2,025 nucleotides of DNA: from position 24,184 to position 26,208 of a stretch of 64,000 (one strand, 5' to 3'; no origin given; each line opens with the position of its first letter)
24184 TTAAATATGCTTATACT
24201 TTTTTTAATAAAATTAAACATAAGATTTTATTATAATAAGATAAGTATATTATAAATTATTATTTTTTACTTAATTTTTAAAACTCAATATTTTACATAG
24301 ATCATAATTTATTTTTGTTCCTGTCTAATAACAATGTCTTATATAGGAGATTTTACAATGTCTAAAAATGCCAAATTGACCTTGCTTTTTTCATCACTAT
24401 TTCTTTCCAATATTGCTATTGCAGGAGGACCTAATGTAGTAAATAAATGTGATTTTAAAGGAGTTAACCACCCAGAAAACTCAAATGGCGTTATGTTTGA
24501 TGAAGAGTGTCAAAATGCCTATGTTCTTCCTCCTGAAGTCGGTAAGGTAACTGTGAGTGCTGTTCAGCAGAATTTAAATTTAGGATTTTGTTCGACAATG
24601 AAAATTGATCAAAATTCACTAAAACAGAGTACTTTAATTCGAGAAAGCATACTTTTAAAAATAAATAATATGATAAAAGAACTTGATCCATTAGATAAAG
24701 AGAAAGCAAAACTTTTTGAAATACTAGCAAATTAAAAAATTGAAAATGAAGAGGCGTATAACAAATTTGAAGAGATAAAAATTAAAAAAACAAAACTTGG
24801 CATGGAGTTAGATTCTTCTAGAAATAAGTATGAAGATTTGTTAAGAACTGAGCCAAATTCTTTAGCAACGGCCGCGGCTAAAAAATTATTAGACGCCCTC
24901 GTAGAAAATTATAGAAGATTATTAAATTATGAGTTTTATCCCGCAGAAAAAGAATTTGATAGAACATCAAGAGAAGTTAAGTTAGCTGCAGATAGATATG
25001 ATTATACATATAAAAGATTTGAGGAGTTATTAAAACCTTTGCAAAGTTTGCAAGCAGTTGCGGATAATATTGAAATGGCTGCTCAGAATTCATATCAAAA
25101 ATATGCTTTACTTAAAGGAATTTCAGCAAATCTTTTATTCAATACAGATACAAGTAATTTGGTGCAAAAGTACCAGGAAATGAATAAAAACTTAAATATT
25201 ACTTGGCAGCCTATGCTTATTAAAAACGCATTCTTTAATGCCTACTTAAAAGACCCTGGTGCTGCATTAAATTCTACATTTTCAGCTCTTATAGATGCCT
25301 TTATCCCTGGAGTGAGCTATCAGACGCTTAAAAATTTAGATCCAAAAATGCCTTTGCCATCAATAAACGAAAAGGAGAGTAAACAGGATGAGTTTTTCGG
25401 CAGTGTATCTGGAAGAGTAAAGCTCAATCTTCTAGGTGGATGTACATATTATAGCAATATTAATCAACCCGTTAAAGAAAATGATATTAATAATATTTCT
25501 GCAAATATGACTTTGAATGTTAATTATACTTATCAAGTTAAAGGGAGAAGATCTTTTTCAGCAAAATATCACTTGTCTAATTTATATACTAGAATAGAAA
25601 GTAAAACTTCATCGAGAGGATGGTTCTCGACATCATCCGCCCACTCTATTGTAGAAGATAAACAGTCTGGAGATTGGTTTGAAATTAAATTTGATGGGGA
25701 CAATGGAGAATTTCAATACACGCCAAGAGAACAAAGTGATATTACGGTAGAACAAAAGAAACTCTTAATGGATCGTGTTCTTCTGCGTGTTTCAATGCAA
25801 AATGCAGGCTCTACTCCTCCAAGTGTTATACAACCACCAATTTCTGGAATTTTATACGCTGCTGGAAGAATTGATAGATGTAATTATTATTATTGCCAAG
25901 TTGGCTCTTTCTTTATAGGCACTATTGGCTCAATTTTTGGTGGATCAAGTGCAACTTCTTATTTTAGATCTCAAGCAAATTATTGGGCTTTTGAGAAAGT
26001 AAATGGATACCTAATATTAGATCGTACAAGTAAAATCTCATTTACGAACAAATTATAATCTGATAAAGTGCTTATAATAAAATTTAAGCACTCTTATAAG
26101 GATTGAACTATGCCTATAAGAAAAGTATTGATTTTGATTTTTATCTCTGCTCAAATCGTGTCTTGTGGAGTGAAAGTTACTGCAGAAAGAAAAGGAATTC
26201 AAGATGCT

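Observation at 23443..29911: Very AT-rich accessory block bracketed by two nested pairs of dispersed direct repeats, with no integrase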

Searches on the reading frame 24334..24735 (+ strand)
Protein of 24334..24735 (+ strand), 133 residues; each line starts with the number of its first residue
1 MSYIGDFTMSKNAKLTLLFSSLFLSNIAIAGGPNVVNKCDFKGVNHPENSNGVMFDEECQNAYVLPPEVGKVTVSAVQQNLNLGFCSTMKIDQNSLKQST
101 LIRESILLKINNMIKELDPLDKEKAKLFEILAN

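Call 10: search_protein_families(library=pfam, proteins=[window:24334-24735:+], max_evalue=0.01)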
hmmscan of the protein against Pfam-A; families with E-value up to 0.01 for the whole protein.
window:24334-24735:+ (133 aa): 0 families

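Call 66: search_protein_families(library=ncbifam, proteins=[window:24334-24735:+], max_evalue=0.01)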
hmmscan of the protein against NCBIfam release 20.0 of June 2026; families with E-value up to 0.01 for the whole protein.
window:24334-24735:+ (133 aa): 0 families

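Call 67: search_protein_families(library=padloc, proteins=[window:24334-24735:+], max_evalue=0.01)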
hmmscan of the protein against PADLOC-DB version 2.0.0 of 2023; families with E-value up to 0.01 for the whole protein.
window:24334-24735:+ (133 aa): 0 families

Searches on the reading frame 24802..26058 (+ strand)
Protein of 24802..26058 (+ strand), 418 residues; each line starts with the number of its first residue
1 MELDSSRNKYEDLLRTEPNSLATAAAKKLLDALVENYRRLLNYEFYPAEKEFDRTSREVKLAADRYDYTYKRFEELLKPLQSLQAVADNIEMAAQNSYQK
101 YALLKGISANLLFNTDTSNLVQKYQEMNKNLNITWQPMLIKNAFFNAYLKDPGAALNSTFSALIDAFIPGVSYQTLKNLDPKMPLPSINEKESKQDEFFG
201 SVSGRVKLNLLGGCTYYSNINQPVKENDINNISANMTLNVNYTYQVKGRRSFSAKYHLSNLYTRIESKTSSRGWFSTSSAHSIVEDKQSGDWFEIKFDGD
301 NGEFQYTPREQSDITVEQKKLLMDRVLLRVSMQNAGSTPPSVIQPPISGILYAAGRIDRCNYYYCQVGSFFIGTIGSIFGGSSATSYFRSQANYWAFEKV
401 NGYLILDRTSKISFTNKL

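Call 10: search_protein_families(library=pfam, proteins=[window:24802-26058:+], max_evalue=0.01)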
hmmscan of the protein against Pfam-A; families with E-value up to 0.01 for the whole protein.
window:24802-26058:+ (418 aa): 0 families

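Call 13: find_encoding_contigs(protein=window:24802-26058:+, flank=10000, max_places=10)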
Protein window:24802-26058:+ (418 aa): no gene with exactly this product is on record in the collection.

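Call 15: find_homologous_proteins(query=window:24802-26058:+)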
Query window:24802-26058:+ (418 aa): 13 proteins with E <= 0.001 among 6090 candidates.
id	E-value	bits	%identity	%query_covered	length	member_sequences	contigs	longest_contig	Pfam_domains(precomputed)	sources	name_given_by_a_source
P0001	8.6e-277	936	100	100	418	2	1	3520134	-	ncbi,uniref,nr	ncbi:hypothetical protein [Fluviispira sanaruensis]|uniref:Uncharacterized protein n=1 Tax=Fluviispi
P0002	1.1e-228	777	81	100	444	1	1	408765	-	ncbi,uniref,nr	ncbi:hypothetical protein [Fluviispira multicolorata]|uniref:Uncharacterized protein n=1 Tax=Fluviis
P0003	1.0e-220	751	79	100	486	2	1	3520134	-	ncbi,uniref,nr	ncbi:hypothetical protein JCM31447_22610 [Fluviispira sanaruensis]|uniref:Uncharacterized protein n=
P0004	1.1e-137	478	52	100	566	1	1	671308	-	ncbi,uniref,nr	ncbi:hypothetical protein [Fluviispira multicolorata]|uniref:Uncharacterized protein n=1 Tax=Fluviis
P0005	1.0e-118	415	45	99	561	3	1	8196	-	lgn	-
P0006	1.2e-118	415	44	99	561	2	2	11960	-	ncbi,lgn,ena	-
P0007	2.0e-118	414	46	96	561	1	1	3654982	-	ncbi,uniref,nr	ncbi:hypothetical protein QEJ31_07005 [Pigmentibacter sp. JX0631]|uniref:hypothetical protein n=1 Ta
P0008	9.2e-118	412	46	96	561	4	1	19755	-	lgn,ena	-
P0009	4.8e-117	410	44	99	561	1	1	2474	-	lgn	-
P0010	3.9e-115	404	47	93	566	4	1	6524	-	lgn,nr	nr:hypothetical protein GTC16762_05700 [Pigmentibacter ruber]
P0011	4.6e-108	380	52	75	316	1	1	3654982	-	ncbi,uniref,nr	ncbi:hypothetical protein QEJ31_02220 [Pigmentibacter sp. JX0631]|uniref:hypothetical protein n=1 Ta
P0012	3.3e-107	377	43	98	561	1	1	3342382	-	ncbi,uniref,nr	ncbi:hypothetical protein [Silvanigrella aquatica]|uniref:Uncharacterized protein n=1 Tax=Silvanigre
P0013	9.9e-50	188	30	90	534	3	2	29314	-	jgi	jgi:hypothetical protein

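Call 16: find_encoding_contigs(protein=P0003, flank=10000, max_places=4)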
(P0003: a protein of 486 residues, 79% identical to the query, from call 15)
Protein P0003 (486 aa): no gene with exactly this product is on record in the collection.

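Call 17: find_encoding_contigs(protein=P0002, flank=10000, max_places=4)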
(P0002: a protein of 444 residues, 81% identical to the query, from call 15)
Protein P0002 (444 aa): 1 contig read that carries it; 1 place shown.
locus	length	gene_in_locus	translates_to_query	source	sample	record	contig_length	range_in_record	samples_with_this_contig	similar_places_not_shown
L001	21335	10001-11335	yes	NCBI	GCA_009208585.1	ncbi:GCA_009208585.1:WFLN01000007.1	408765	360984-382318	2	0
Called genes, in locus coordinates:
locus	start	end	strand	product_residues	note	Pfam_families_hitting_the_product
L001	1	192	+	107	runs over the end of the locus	-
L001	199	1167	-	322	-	PF03279:Lip_A_acyltrans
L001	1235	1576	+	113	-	-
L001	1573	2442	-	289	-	PF00487:FA_desaturase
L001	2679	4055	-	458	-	PF22692:LlgE_F_G_D1, PF07559:FlgE_D2, PF06429:Flg_bbr_C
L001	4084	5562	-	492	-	PF03963:FlgD, PF13860:FlgD_ig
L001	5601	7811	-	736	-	PF02120:Flg_hook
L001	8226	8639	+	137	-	PF00164:Ribosom_S12_S23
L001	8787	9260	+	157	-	PF00177:Ribosomal_S7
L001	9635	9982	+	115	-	-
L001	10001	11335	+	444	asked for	-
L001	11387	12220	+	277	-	-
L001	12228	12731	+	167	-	-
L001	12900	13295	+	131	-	PF22677:Ble-like_N (faint)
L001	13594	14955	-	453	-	PF00375:SDF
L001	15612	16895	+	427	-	PF01590:GAF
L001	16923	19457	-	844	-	PF07517:SecA_DEAD, PF00270:DEAD (weak), PF01043:SecA_PP_bind, PF21090:P-loop_SecA, PF07516:SecA_SW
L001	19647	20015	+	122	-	-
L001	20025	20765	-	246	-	PF00005:ABC_tran, PF13304:AAA_21 (faint)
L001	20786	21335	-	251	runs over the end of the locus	PF00528:BPD_transp_1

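Call 20: find_related_loci(query=A1, collection=genome_contigs, flank=10000)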
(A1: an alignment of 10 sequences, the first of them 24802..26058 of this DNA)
Query A1 (418 aa) in genome_contigs; peptide patterns used: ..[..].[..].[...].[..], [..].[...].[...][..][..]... (x = any residue, [..] = any of these).
39 stretches matched a pattern; 5 encode a relative of the query (tblastn E <= 1e-3); 4 distinct loci.
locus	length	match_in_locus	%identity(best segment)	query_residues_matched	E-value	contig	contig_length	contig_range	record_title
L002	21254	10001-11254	81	1-418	0e+0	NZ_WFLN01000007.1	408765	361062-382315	Fluviispira multicolorata strain 33A1-SZDP NODE_4_length_408765_cov_91.613232, whole genome shotgun sequence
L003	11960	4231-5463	44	2-415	1e-122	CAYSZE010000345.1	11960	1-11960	MAG TPA_asm: uncultured Oligoflexia bacterium isolate SRP135725_co2_645 genome assembly, contig: k141_2262349, whole gen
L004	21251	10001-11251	52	2-418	2e-133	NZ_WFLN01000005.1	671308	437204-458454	Fluviispira multicolorata strain 33A1-SZDP NODE_2_length_671308_cov_94.879289, whole genome shotgun sequence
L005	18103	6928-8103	30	30-415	4e-56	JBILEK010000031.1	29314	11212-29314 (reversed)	MAG: Bdellovibrionia bacterium isolate ME2016-07-27_3300042906_group7_bin26 Rohwer_bin1133_scaffold_698_c1, whole genome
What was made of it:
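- Tried and rejected: The single genome_contigs scan did not return F. sanaruensis either (call 20).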

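Call 36: list_cluster_members(proteins=[P0003, P0001])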
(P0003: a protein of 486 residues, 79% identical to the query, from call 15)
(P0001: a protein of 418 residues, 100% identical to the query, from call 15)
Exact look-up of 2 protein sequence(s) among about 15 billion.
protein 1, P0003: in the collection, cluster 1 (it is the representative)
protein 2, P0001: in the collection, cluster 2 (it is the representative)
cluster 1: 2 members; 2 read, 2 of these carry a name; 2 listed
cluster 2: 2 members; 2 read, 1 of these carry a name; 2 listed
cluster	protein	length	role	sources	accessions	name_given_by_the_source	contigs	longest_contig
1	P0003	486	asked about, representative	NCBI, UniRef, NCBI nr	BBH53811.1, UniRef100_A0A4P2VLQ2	hypothetical protein JCM31447_22610 [Fluviispira sanaruensis] | Uncharacterized protein n=2 Tax=Fluviispira sanaruensis TaxID=2493639 ...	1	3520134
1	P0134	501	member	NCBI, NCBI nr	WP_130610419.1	hypothetical protein [Fluviispira sanaruensis]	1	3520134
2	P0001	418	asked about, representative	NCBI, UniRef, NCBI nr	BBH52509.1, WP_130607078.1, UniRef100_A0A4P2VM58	hypothetical protein [Fluviispira sanaruensis] | Uncharacterized protein n=1 Tax=Fluviispira sanaruensis TaxID=2493639 ...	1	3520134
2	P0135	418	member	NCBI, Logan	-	-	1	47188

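Call 66: search_protein_families(library=ncbifam, proteins=[window:24802-26058:+, P0004], max_evalue=0.01)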
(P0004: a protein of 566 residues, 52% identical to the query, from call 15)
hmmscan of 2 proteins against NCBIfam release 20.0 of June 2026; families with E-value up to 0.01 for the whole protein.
window:24802-26058:+ (418 aa): 0 families

P0004 (566 aa): 0 families

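Call 67: search_protein_families(library=padloc, proteins=[window:24802-26058:+, P0004], max_evalue=0.01)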
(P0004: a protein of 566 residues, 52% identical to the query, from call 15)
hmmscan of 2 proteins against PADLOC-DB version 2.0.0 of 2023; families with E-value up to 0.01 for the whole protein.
window:24802-26058:+ (418 aa): 0 families

P0004 (566 aa): 1 family
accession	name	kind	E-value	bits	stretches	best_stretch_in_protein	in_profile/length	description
PDLC04799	PDC-S02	-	0.0032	14.6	1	258-341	95-171/308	-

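Call 69: search_solved_structures(query=A1, max_evalue=1)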
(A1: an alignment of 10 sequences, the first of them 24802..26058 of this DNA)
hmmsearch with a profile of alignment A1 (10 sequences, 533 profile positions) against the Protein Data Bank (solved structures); distinct sequences matched with E-value up to 1: 12.
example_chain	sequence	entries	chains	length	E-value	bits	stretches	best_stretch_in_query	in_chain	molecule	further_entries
6pfp_A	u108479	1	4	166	0.049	15.6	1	70-154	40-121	Myosin-7 fused to GP7 and EB1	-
2v0o_A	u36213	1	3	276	0.062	15.3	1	32-182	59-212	FCH DOMAIN ONLY PROTEIN 2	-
7qdv_A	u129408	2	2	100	0.17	13.9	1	135-217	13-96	BBA14 (OrfD)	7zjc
6z35_A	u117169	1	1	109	0.19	13.6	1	119-209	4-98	Maquette 2-1ip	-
4zry_B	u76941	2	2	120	0.3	13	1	57-159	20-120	Keratin, type II cytoskeletal 1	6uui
1oxz_A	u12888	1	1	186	0.59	12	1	48-164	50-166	ADP-ribosylation factor binding protein GGA1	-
5gox_A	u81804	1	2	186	0.59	12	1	155-225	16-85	DNA repair protein RAD50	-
1naf_A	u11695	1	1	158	0.63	11.9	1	48-164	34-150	ADP-ribosylation factor binding protein GGA1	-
1o3x_A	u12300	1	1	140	0.83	11.5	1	48-160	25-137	ADP-ribosylation factor binding protein GGA1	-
6gbq_A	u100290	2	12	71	0.93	11.4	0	169-220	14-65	Polymerase cofactor VP35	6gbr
7jh6_A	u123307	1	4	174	0.95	11.4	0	73-209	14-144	Two-domain di-Zn(II) and porphyrin-binding protein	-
4ll7_A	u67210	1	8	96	0.95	11.3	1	52-133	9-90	SWI5-dependent HO expression protein 3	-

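Call 72: predict_structure(alignment_id=A1)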
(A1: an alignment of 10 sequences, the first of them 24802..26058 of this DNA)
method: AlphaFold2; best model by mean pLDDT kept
length: 418 residues; sequences in the alignment: 10
mean_pLDDT: 43.8   pTM: 0.20
mean pLDDT of the five models: 43.8, 42.8, 42.0, 38.4, 34.7
residues with pLDDT >= 90: 2; 70-90: 56; 50-70: 25; < 50: 335
segments of 3 or more residues with pLDDT < 50: 86-223, 227-418
pLDDT, mean of each block of 10 residues (from residue 1): 83 87 88 78 58 76 76 61 48 40 32 41 45 37 34 37 32 30 32 34 34 40 46 36 36 40 41 35 35 36 35 38 37 32 32 34 33 35 33 34 34 32
secondary structure, 60 per line:
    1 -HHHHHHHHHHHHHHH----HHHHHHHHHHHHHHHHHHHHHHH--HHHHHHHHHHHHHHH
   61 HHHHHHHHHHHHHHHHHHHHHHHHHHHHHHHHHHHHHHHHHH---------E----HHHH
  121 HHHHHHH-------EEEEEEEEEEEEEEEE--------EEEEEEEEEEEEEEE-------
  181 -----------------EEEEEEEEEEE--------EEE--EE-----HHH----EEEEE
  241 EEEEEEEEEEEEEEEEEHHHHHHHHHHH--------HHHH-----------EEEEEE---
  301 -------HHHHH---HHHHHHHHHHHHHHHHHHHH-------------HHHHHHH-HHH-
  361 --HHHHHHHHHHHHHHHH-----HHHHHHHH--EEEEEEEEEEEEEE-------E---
elements in order: H2-16 H21-43 H46-102 H117-127 E135-150 E159-173 E198-208 E217-219 E236-257 H258-268 H277-280 E292-297 H308-312 H316-335 H349-355 H363-378 H384-391 E394-407
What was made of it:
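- Tried and rejected: An AF2 model of the 418-aa ORF from a 10-sequence alignment was too poor to use, with pLDDT 44 (call 72).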

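Call 84: search_protein_representatives(alignment_id=A1)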
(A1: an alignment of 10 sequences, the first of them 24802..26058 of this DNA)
Query: 10 sequences, 533 profile positions. Proteins with E-value up to 0.001 (for the whole library): 506; up to 1e-10: 385; up to 1e-30: 188. The best 150 are listed.
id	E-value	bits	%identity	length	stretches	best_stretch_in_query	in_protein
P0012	9.7e-263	889.2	-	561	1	3-531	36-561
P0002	3.2e-219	745.6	-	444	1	90-532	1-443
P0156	8.7e-167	572.5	-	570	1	2-531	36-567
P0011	1.6e-165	568.4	-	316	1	218-532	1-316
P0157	4.0e-145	501.1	-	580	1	3-532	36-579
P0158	3.2e-139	481.6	-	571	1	2-531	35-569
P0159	1.7e-137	475.9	-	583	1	2-529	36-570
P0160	1.2e-136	473.1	-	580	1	3-530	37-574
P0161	3.4e-136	471.6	-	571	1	3-531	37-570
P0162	2.4e-133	462.2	-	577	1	3-532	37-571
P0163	1.4e-126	439.9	-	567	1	3-531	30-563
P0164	1.8e-124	432.9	-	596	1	3-530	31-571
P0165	7.8e-124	430.8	-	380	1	165-529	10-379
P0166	1.0e-121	423.8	-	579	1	3-532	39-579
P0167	3.9e-121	421.9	-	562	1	3-530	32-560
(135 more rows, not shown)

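Call 86: search_protein_families(library=pfam, alignment_id=A4, max_evalue=0.001)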
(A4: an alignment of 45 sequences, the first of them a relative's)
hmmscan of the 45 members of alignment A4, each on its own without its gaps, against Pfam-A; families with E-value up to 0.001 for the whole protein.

A. member 1, P0004 (566 aa): 0 families

B. families by the number of members that match (of 45 scanned): 8 families
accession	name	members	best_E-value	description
PF05130.17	FlgN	1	5.8e-05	FlgN protein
PF02181.28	FH2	1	0.00033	Formin Homology 2 Domain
PF20903.3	SPL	1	0.00043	Spore photoproduct lyase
PF06103.16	DUF948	1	0.00047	Bacterial protein of unknown function (DUF948)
PF04513.17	Baculo_PEP_C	1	0.00049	Baculovirus polyhedron envelope protein, PEP, C terminus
PF05837.17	CENP-H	1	0.0006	Centromere protein H (CENP-H)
PF07926.17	TPR_MLP1_2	1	0.00061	TPR/MLP1/MLP2-like protein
PF06160.17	EzrA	1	0.00062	Septation ring formation regulator, EzrA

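Call 99: predict_structure(alignment_id=A4)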
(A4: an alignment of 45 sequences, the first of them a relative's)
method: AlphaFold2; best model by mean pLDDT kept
length: 566 residues; sequences in the alignment: 45
mean_pLDDT: 79.3   pTM: 0.55
mean pLDDT of the five models: 79.3, 78.4, 77.3, 77.2, 76.9
residues with pLDDT >= 90: 213; 70-90: 208; 50-70: 86; < 50: 59
segments of 3 or more residues with pLDDT < 50: 1-4, 300-306, 330-343, 414-435, 484-492
pLDDT, mean of each block of 10 residues (from residue 1): 47 56 75 86 91 93 91 90 87 87 90 95 98 98 97 97 95 96 97 97 98 96 91 85 86 92 92 93 91 74 54 80 58 43 63 90 86 81 86 89 76 49 38 54 81 82 82 69 43 56 74 68 52 59 79 90 79
secondary structure, 60 per line:
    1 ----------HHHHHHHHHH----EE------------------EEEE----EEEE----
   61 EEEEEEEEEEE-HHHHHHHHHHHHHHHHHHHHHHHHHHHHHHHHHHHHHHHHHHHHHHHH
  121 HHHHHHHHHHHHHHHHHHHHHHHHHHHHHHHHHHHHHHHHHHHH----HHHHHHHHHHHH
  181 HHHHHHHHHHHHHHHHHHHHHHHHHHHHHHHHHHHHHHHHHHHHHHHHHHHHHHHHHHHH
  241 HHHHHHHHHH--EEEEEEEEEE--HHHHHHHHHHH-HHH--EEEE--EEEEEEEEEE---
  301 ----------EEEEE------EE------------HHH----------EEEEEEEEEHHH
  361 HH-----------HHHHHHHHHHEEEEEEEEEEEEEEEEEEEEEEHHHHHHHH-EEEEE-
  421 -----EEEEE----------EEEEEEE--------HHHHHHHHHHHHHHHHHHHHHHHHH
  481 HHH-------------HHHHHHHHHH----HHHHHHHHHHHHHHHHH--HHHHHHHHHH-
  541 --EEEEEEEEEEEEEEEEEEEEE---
elements in order: H11-20 E45-48 E53-56 E61-71 H73-164 H169-250 E253-262 H265-275 E282-285 E288-297 E311-315 E349-357 H358-362 H374-383 E384-405 H406-413 E415-419 E426-430 E441-447 H456-483 H497-506 H511-527 H530-539 E543-563
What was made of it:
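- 24334..26058 (+): Gene 1, a secreted coiled-coil protein of about 560 aa. It is interrupted by an in-frame TAA at 24733-24735, which produces the 133-aa and 418-aa ORFs. AF2 gives pLDDT 79 for the intact paralogue P0004 (call 99).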

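Call 101: fold_search(model_id=the predicted structure, library=pdb)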
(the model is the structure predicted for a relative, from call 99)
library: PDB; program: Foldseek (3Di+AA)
matches with E <= 10: 976; with E <= 0.001: 0
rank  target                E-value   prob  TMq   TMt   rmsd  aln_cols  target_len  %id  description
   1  9c4k_B                3.0e-03  0.35  0.10  0.05  37.9       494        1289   11  Yersinia entomophaga holotoxin complex in prepore conformation (released 2025-12-31)
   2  6rwb_A                3.3e-03  0.57  0.11  0.05  32.4       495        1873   10  Cryo-EM structure of Yersinia pseudotuberculosis TcaA-TcaB (released 2019-10-23)
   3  5xg2                  5.5e-03  0.97  0.12  0.25  13.9       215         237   14  Crystal structure of a coiled-coil segment (residues 345-468 and 694-814) of Pyrococcus yayanosii Smc (released 2017-06-07)
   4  7uc7                  7.2e-03  0.89  0.15  0.16  28.8       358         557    9  Stat5a Core in complex with Compound 17 (released 2023-02-15)
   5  4tko                  7.6e-03  0.96  0.18  0.29  17.4       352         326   10  Structure of the periplasmic adaptor protein EmrA (released 2014-07-09)
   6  8i21_A                8.0e-03  1.00  0.22  0.44  10.0       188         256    9  Cryo-EM structure of 6-subunit Smc5/6 arm region (released 2024-06-26)
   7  8i4v_A                8.0e-03  1.00  0.20  0.34   7.6       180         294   12  Cryo-EM structure of 5-subunit Smc5/6 arm region (released 2024-06-26)
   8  6ogd_B                8.5e-03  0.33  0.10  0.06  31.3       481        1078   11  Cryo-EM structure of YenTcA in its prepore state (released 2019-05-08)
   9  6ixv_A                9.5e-03  0.91  0.11  0.26  28.5       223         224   13  Crystal structure of SH3BP5-Rab11a (released 2019-03-20)
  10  9cbc_B                9.5e-03  0.60  0.12  0.07  24.7       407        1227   10  Yersinia entomophaga holotoxin complex in pore conformation (released 2025-12-31)
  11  6ixg_A                1.1e-02  0.93  0.14  0.29  24.8       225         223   13  Crystal structure of native apo SH3BP5 (P41) (released 2019-03-20)
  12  6qhd_B                1.1e-02  0.66  0.13  0.13  29.1       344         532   10  Lysine acetylated and tyrosine phosphorylated STAT3 in a complex with DNA (released 2019-06-19)
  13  5nnv_D                1.3e-02  1.00  0.20  0.39  14.6       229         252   11  Structure of a Bacillus subtilis Smc coiled coil middle fragment (released 2017-06-21)
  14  6ixv_D                1.3e-02  0.99  0.14  0.31  20.4       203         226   15  Crystal structure of SH3BP5-Rab11a (released 2019-03-20)
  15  3vkg_A                1.3e-02  0.99  0.18  0.05  13.4       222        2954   11  X-ray structure of an MTBD truncation mutant of dynein motor domain (released 2012-03-14)
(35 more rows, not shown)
